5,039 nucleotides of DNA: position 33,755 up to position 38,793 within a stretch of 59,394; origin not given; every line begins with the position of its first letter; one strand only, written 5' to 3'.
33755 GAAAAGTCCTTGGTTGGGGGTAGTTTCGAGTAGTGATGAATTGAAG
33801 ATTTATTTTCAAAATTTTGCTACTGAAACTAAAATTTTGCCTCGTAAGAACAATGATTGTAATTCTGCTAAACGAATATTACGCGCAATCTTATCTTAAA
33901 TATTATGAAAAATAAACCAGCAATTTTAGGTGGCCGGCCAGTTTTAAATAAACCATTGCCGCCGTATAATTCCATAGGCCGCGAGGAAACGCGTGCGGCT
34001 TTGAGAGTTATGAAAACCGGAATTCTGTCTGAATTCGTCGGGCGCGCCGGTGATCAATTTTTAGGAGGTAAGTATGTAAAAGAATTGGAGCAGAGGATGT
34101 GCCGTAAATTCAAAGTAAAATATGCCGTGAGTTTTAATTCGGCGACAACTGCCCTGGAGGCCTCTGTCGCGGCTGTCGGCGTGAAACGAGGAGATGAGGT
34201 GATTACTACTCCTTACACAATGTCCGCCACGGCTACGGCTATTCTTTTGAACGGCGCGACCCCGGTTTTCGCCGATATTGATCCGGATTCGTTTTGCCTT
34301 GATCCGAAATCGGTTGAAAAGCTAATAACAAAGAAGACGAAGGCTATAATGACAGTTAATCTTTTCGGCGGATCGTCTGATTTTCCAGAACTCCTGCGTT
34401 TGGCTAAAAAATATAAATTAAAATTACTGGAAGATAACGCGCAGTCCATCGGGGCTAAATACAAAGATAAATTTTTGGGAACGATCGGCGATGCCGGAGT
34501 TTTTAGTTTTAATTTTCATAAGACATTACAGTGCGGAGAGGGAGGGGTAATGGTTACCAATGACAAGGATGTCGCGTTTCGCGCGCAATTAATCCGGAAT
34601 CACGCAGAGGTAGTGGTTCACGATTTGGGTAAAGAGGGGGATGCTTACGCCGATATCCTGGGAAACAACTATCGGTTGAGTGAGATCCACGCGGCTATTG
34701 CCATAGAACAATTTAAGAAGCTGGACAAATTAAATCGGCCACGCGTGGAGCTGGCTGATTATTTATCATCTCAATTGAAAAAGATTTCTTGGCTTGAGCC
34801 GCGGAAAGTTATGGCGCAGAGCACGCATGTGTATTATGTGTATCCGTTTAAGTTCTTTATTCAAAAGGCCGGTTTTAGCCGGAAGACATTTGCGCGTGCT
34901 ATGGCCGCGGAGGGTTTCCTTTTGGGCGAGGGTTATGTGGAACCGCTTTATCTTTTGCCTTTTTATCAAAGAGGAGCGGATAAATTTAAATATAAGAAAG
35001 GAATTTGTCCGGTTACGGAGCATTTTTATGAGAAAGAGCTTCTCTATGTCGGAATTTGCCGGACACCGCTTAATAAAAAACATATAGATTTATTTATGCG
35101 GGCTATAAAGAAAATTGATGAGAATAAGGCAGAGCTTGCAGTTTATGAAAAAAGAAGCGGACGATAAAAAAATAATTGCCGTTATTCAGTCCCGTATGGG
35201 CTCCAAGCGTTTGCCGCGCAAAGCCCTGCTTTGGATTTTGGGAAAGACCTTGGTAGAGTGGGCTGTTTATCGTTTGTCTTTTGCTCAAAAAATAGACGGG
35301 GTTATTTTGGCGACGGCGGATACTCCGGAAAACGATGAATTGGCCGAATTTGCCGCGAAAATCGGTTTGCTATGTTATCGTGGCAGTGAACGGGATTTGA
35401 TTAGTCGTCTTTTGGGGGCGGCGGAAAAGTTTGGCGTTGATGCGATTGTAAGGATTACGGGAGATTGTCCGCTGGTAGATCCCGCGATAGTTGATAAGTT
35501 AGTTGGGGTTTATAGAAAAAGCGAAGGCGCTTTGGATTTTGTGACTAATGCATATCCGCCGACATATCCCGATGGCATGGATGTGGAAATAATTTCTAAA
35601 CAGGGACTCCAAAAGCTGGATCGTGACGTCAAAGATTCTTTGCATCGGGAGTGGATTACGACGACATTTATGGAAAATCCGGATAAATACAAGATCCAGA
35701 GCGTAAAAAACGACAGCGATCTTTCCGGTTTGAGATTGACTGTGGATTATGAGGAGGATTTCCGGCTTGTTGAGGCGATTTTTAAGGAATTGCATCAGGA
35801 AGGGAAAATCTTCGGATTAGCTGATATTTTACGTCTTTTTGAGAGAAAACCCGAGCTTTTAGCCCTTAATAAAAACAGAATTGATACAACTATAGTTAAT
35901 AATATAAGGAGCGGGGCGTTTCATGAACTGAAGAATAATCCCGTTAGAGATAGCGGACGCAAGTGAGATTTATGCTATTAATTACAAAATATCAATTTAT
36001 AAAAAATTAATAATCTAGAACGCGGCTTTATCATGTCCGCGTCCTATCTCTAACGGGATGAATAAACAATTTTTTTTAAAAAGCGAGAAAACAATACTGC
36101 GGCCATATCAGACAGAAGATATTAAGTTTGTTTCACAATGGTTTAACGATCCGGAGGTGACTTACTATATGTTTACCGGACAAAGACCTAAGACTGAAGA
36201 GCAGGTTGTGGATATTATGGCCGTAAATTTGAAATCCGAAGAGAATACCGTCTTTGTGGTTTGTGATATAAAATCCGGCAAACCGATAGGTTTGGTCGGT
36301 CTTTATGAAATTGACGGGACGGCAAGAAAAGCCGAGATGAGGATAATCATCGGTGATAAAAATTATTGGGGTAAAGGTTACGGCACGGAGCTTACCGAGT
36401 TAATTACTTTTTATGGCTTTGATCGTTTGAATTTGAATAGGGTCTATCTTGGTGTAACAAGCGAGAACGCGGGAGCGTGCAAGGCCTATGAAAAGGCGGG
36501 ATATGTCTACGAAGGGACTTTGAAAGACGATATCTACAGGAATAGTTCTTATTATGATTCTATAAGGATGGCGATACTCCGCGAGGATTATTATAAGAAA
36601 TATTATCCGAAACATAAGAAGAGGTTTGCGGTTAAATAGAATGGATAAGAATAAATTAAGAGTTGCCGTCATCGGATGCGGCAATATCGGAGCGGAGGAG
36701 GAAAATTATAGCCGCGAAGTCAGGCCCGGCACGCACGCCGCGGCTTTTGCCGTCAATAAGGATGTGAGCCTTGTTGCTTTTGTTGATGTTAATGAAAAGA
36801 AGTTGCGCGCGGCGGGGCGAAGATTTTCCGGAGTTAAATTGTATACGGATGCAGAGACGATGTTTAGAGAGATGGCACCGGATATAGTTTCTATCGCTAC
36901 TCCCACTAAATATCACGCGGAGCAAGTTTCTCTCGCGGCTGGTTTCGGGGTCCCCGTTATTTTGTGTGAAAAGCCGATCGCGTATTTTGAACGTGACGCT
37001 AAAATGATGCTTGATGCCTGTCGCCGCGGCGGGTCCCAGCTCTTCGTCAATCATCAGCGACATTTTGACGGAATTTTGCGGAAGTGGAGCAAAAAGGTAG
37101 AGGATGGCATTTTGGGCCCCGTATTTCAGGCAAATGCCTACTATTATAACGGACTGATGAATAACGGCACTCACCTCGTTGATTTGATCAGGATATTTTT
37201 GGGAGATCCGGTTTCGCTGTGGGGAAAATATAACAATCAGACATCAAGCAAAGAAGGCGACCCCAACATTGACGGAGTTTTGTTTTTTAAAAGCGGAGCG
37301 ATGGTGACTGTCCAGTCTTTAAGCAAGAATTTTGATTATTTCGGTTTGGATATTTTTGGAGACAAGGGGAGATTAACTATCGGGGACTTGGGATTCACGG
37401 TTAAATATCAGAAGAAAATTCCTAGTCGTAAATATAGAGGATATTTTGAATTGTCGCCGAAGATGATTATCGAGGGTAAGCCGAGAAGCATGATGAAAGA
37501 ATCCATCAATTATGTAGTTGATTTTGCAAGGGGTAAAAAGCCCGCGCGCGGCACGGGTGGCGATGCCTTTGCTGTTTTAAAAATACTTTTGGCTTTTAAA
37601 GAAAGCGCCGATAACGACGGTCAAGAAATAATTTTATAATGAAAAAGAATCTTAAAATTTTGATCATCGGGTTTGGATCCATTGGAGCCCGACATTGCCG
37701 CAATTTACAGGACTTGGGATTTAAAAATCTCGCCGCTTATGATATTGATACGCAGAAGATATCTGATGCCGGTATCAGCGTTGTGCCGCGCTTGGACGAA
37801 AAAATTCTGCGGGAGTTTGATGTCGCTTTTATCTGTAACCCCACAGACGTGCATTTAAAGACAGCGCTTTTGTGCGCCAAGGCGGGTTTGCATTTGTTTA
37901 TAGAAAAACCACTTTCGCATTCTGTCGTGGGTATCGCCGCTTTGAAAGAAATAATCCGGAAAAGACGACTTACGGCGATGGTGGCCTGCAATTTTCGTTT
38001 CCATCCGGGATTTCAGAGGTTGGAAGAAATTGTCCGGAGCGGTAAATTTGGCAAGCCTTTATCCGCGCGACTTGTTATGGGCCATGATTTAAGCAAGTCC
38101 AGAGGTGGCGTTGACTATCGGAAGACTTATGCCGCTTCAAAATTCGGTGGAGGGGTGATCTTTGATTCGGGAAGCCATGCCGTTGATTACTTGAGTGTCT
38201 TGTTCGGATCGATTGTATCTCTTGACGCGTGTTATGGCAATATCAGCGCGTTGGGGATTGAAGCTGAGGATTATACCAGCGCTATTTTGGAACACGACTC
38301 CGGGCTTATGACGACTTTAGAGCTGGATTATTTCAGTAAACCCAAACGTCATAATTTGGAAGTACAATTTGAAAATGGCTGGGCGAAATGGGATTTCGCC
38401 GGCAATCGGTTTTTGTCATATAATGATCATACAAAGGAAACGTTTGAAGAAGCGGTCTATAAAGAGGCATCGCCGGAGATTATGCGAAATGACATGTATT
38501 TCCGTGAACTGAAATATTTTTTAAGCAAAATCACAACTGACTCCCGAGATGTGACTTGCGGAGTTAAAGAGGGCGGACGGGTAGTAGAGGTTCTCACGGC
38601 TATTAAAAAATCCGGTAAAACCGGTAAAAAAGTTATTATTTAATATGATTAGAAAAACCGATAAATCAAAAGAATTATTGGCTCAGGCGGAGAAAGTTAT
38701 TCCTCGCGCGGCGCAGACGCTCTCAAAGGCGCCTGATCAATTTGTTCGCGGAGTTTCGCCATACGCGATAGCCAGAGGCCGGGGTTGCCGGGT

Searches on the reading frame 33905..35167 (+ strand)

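Call 26: search_protein_families(library=ncbifam, proteins=[window:33905-35167:+], max_evalue=0.01)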
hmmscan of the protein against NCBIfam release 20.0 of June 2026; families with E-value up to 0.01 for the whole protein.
window:33905-35167:+ (420 aa): 26 families (the best 25 are shown)
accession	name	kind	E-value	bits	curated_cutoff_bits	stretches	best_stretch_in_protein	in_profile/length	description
TIGR03588.1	PseC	equivalog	6.7e-69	232.6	423.5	1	51-379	25-356/380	UDP-4-amino-4,6-dideoxy-N-acetyl-beta-L-altrosamine transaminase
NF008687.0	PRK11706.1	equivalog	7.3e-57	192.8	375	1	54-349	29-324/375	dTDP-4-amino-4,6-dideoxygalactose transaminase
TIGR04181.1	NHT_00031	hypoth_equivalog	9.3e-56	189.2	420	1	55-356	29-337/359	LegC family aminotransferase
NF008658.2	PRK11658.1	equivalog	6.5e-55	186.3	631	1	54-337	31-317/379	UDP-4-amino-4-deoxy-L-arabinose aminotransferase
TIGR02379.1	ECA_wecE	subfamily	1.3e-47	162.4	434.85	1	55-299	30-279/376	dTDP-4-amino-4,6-dideoxy-D-glucose transaminase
TIGR04427.1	PLP_DesI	equivalog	3.1e-43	148.4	650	1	54-339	50-325/390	dTDP-4-dehydro-6-deoxyglucose aminotransferase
NF011936.0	PRK15407.1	equivalog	1.6e-38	132.5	423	2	26-231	34-248/440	lipopolysaccharide biosynthesis protein RfbH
NF006569.0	PRK09082.1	subfamily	1e-06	28.1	420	1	65-150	84-169/386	methionine aminotransferase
NF005816.0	PRK07682.1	equivalog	2.4e-06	26.5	620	1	59-177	73-202/390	aminotransferase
NF000586.1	PRK00011.1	subfamily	7.6e-06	24.9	335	1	62-224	64-237/404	serine hydroxymethyltransferase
NF004621.0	PRK05957.1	equivalog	1.2e-05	24.2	498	1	85-151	103-167/389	pyridoxal phosphate-dependent aminotransferase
NF005817.0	PRK07683.1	equivalog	1.3e-05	24.1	575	1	77-149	95-166/387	aminotransferase A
NF041091.1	asp_aminotase_Arch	equivalog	1.4e-05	24.1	550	1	31-149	48-165/376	aspartate aminotransferase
NF004975.0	PRK06348.1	equivalog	2.7e-05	23.3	549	1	93-190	110-213/384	pyridoxal phosphate-dependent aminotransferase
TIGR01977.1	am_tr_V_EF2568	hypoth_equivalog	2.9e-05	23.2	377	1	54-220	42-215/376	cysteine desulfurase family protein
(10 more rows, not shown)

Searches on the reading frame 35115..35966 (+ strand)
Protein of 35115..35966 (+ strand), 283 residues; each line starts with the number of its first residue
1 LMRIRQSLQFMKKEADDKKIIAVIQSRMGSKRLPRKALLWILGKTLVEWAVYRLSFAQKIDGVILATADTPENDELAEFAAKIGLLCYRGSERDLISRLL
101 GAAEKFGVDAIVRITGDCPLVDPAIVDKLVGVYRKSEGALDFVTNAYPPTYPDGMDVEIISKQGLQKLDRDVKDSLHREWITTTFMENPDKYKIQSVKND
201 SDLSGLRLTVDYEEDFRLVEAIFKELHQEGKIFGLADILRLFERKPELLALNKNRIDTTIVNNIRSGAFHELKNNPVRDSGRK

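Call 26: search_protein_families(library=ncbifam, proteins=[window:35115-35966:+], max_evalue=0.01)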
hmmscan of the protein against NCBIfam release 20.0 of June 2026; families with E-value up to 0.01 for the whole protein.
window:35115-35966:+ (283 aa): 8 families
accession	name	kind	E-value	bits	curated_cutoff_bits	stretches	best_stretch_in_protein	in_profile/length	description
NF009905.0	PRK13368.1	subfamily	3.1e-17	62.7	255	1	19-135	2-116/243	3-deoxy-manno-octulosonate cytidylyltransferase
NF003952.0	PRK05450.1-5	subfamily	9.2e-17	61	193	1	19-145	2-127/250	3-deoxy-manno-octulosonate cytidylyltransferase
NF003950.0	PRK05450.1-3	subfamily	7.1e-16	58.3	234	1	19-147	2-130/248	3-deoxy-manno-octulosonate cytidylyltransferase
NF003948.0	PRK05450.1-1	equivalog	1e-09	38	281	1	18-144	4-129/248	3-deoxy-manno-octulosonate cytidylyltransferase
TIGR04321.1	spiroSPASM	subfamily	5e-09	35.4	250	1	89-249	72-226/510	spiro-SPASM protein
TIGR00466.1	kdsB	equivalog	2.4e-06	27.1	155.2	1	21-131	4-114/241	3-deoxy-manno-octulosonate cytidylyltransferase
TIGR03310.1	matur_MocA_YgfJ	equivalog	0.00035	20.6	186.45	1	26-181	11-158/188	molybdenum cofactor cytidylyltransferase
TIGR03584.1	PseF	equivalog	0.00068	19.3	205.7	1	21-84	1-60/222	pseudaminic acid cytidylyltransferase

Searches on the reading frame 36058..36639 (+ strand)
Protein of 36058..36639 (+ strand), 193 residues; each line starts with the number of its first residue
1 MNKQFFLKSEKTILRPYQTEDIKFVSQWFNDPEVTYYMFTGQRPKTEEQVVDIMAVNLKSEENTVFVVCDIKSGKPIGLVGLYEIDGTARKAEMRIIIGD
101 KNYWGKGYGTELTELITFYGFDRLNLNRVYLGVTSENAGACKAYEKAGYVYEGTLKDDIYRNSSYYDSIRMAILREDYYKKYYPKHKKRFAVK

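Call 26: search_protein_families(library=ncbifam, proteins=[window:36058-36639:+], max_evalue=0.01)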
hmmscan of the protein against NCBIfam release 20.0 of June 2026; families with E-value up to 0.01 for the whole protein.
window:36058-36639:+ (193 aa): 16 families
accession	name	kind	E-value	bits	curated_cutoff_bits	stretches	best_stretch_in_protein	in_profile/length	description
NF011709.0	PRK15130.1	equivalog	1.2e-28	100.2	218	1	10-185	5-176/186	spermidine N1-acetyltransferase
TIGR03585.1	PseH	equivalog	1.6e-16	60.8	93.1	1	16-171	5-155/156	UDP-4-amino-4,6-dideoxy-N-acetyl-beta-L-altrosamine N-acetyltransferase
NF000431.1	AAC_6p_Ian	exception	2.4e-09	37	400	1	11-150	7-152/190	aminoglycoside N-acetyltransferase AAC(6')-Ian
NF033151.0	AAC_6p_A10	exception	2.6e-08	34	400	1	19-164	15-167/178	AAC(6')-I family aminoglycoside 6'-N-acetyltransferase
NF033693.0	AAC_6p_Ie_fam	exception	5.1e-08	33.3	340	1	9-151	5-155/179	AAC(6')-Ie family aminoglycoside N-acetyltransferase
NF000016.1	AAC_6p_Im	exception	4.7e-07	30.1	350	1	9-156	4-159/178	aminoglycoside N-acetyltransferase AAC(6')-Im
NF000507.1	AAC_6p_Ie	exception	1.1e-06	28.7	450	1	93-157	97-161/201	aminoglycoside N-acetyltransferase AAC(6')-Ie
NF007527.0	PRK10140.1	equivalog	1.3e-06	28.4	236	1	13-173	5-160/162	N-acetyltransferase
NF040702.1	ileS_w_GNAT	exception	1.5e-06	26.1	1999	1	7-164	282-432/1100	isoleucine--tRNA ligase, N-acetyltransferase domain-containing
NF012165.0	AAC_6p_set_A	equivalog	3.9e-06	26.7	280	1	14-155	3-153/177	aminoglycoside 6'-N-acetyltransferase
TIGR01575.1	rimI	equivalog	1.2e-05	25.5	86.4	1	53-164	22-126/132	ribosomal protein S18-alanine N-acetyltransferase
TIGR04431.1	N6_acetyl_AAC6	equivalog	3.9e-05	23.4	260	1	11-156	7-161/184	AacA4 family aminoglycoside N(6')-acetyltransferase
NF000225.3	AAC_6p_Strep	exception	0.00012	22.1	250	1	8-175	3-152/156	aminoglycoside 6'-N-acetyltransferase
NF007539.0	PRK10151.1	equivalog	0.00099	18.8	184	1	72-168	74-169/179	50S ribosomal protein L7/L12-serine acetyltransferase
NF033074.0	AAC_6p_Ib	exception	0.0025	17.4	400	0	96-156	101-161/184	AAC(6')-Ib family aminoglycoside 6'-N-acetyltransferase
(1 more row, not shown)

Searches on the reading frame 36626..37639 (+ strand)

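Call 26: search_protein_families(library=ncbifam, proteins=[window:36626-37639:+], max_evalue=0.01)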
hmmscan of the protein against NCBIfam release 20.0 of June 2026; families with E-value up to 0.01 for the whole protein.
window:36626-37639:+ (337 aa): 8 families
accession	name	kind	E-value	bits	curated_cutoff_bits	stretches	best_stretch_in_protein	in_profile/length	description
TIGR04380.1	myo_inos_iolG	equivalog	4.6e-21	75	355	1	11-166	2-145/330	inositol 2-dehydrogenase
NF040723.1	UDP-GlcNAcDh_Arch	equivalog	7.9e-17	61.7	450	1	11-171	1-146/302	UDP-N-acetylglucosamine 3-dehydrogenase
NF052479.1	LevoglcsnDh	equivalog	5.3e-13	48.4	650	1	10-174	3-162/386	levoglucosan dehydrogenase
NF041392.1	XylDh_Gfo6_Halo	equivalog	1.3e-12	47.2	350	1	83-171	81-168/350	D-xylose 1-dehydrogenase Gfo6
NF052679.1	InsChiInosDhIolG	equivalog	3.9e-06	26.1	540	1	11-165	3-147/343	bifunctional inositol 2-dehydrogenase/D-chiro-inositol 1-dehydrogenase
NF008607.0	PRK11579.1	subfamily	2.4e-05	23.5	330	1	37-170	20-149/346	oxidoreductase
NF058561.1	BT_2158_fam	equivalog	0.00013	20.7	750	1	46-171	56-182/487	glycoside 3-dehydrogenase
NF007574.0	PRK10206.1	equivalog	0.0003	20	352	1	45-173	26-153/345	oxidoreductase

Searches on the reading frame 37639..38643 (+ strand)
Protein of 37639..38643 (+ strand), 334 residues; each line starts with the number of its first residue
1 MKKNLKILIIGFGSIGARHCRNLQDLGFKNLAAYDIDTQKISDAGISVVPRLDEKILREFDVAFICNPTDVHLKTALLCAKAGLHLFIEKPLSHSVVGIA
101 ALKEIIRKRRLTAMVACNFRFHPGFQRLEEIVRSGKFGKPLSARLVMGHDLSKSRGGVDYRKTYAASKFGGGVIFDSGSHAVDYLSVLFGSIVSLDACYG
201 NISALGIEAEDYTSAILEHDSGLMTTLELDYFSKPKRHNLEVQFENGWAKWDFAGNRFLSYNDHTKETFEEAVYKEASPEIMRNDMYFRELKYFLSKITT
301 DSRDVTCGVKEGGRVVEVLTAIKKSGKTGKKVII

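Call 26: search_protein_families(library=ncbifam, proteins=[window:37639-38643:+], max_evalue=0.01)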
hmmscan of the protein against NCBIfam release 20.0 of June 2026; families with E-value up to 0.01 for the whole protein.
window:37639-38643:+ (334 aa): 11 families
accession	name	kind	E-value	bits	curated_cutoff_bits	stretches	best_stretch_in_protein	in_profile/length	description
TIGR04380.1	myo_inos_iolG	equivalog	3.1e-23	82.2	355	1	5-332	2-329/330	inositol 2-dehydrogenase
NF040723.1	UDP-GlcNAcDh_Arch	equivalog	2.9e-21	76.3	450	1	5-322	1-298/302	UDP-N-acetylglucosamine 3-dehydrogenase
NF052479.1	LevoglcsnDh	equivalog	1.5e-14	53.5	650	1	59-198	73-211/386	levoglucosan dehydrogenase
NF008607.0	PRK11579.1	subfamily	1.1e-10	41.1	330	1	3-219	3-218/346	oxidoreductase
NF041392.1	XylDh_Gfo6_Halo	equivalog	3.7e-10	39.1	350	1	51-148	74-171/350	D-xylose 1-dehydrogenase Gfo6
NF052679.1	InsChiInosDhIolG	equivalog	1.1e-06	27.9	540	1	4-144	2-152/343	bifunctional inositol 2-dehydrogenase/D-chiro-inositol 1-dehydrogenase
NF007574.0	PRK10206.1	equivalog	2.5e-06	26.8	352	1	52-190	57-188/345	oxidoreductase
NF058561.1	BT_2158_fam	equivalog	0.00016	20.4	750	1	5-139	36-176/487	glycoside 3-dehydrogenase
NF003990.0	PRK05472.1-4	equivalog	0.0012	18.4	233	1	2-81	82-168/214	redox-sensing transcriptional repressor Rex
TIGR04384.1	putr_carbamoyl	exception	0.0018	17.4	500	1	31-95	122-186/330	putrescine carbamoyltransferase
NF003993.0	PRK05472.2-2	equivalog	0.0039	16.8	217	1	3-87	82-173/212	redox-sensing transcriptional repressor Rex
